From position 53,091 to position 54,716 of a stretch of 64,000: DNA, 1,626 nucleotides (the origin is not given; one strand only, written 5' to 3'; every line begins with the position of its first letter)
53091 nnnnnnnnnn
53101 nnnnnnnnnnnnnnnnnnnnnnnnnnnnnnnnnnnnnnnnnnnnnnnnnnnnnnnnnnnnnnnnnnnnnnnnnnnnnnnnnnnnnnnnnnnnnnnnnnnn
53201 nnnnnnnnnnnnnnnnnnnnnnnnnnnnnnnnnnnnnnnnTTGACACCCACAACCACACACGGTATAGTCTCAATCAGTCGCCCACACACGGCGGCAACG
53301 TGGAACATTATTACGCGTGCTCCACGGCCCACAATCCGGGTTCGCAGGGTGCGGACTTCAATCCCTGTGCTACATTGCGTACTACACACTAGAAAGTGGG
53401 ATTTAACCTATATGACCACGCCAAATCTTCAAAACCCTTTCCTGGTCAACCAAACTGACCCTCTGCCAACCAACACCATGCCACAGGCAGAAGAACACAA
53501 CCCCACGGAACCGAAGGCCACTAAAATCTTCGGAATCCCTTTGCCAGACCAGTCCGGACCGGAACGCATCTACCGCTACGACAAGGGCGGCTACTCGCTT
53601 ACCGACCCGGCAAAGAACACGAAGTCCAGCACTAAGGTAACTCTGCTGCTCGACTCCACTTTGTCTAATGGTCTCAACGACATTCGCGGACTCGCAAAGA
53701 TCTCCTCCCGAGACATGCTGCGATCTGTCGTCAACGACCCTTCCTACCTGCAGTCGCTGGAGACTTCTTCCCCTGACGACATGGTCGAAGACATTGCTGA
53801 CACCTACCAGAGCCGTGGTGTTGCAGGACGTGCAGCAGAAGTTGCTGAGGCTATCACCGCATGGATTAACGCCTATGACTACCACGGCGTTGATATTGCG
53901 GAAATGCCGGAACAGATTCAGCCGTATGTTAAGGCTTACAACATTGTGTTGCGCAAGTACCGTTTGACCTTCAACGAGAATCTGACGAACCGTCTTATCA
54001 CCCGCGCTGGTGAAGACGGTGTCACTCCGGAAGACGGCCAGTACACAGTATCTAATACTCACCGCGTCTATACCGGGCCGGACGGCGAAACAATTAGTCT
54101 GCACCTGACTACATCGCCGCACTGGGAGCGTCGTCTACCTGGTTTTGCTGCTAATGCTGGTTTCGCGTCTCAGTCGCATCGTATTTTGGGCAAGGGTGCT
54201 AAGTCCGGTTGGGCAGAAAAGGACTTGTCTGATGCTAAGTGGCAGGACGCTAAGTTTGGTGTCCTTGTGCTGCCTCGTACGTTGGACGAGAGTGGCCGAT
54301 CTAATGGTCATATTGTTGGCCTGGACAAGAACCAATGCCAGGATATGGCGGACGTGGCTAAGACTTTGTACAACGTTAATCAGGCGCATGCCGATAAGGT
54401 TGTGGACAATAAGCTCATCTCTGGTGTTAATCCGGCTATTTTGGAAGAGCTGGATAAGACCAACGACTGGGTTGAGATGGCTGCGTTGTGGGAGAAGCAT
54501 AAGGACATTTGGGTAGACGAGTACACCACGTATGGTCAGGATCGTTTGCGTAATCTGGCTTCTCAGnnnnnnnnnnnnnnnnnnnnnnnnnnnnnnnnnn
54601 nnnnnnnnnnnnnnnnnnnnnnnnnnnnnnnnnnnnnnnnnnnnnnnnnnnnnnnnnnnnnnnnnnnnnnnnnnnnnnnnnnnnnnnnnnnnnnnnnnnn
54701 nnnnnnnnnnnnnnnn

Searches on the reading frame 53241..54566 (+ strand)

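Call 17: search_protein_families(library=pfam, proteins=[window:53241-54566:+], max_evalue=0.01)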
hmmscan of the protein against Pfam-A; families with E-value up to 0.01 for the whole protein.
window:53241-54566:+ (442 aa): 0 families

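Call 44: search_protein_families(library=phrogs, proteins=[window:53241-54566:+], max_evalue=0.001)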
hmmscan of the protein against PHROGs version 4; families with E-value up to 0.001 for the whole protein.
window:53241-54566:+ (442 aa): 1 family
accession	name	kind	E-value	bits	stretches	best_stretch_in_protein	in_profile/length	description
phrog_466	-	DNA, RNA and nucleotide metabolism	2.6e-15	57.7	1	74-439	77-444/446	exonuclease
